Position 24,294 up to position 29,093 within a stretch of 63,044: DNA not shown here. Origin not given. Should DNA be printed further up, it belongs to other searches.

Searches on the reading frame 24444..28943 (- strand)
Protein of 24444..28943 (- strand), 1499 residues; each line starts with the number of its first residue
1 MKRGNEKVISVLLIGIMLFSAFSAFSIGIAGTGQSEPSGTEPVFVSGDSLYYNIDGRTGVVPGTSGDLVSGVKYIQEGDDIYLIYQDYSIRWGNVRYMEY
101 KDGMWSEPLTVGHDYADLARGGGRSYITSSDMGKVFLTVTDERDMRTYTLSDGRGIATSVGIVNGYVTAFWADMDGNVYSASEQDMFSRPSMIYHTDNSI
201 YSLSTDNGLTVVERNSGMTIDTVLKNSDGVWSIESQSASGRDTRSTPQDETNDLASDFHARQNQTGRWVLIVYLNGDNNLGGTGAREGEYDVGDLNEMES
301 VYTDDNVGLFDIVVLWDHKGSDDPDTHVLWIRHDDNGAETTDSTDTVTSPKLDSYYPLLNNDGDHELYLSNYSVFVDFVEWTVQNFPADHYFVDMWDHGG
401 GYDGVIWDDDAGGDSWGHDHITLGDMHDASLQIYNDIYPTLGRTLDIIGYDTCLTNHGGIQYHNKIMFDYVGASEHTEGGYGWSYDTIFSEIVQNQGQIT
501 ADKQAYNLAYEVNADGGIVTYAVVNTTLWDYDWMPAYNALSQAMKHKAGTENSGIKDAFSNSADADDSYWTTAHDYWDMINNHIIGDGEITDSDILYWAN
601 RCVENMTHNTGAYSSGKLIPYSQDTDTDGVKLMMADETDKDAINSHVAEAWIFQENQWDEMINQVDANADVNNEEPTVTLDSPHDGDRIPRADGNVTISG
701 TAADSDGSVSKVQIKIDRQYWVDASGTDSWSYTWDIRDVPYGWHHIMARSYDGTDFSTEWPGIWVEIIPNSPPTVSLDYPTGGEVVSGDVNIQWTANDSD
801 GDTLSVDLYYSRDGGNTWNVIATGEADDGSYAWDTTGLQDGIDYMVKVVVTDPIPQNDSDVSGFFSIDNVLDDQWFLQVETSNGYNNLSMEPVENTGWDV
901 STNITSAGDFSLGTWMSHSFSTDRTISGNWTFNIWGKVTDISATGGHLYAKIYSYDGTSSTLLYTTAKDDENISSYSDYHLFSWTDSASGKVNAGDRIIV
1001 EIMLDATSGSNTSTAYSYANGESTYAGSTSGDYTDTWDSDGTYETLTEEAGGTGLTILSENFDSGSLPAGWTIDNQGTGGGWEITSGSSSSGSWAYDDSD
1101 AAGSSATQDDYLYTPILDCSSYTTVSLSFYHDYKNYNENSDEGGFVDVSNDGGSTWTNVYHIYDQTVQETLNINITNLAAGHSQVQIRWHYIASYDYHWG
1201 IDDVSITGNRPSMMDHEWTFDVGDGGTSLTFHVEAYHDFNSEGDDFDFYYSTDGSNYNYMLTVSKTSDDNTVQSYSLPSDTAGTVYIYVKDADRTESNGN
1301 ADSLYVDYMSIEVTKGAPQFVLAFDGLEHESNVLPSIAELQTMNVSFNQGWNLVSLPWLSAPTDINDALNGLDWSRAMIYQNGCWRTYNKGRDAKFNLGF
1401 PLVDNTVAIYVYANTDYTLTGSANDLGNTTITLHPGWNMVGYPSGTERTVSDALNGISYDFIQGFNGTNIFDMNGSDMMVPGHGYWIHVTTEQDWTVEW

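Call 71: search_protein_families(library=pfam, proteins=[window:24444-28943:-], max_evalue=0.01)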
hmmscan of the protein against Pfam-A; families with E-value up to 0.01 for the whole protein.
window:24444-28943:- (1499 aa): 3 families
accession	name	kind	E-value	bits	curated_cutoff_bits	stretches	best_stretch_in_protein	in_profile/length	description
PF17957.7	Big_7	-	4.2e-18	66.2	24.1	2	676-747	1-69/70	Bacterial Ig domain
PF03415.19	Peptidase_C11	-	2.7e-15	57.2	25.8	1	272-662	1-356/359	Clostripain family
PF21471.3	Reelin_subrepeat-B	-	1.1e-08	35.3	27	1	1108-1206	23-126/127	Reelin subrepeat B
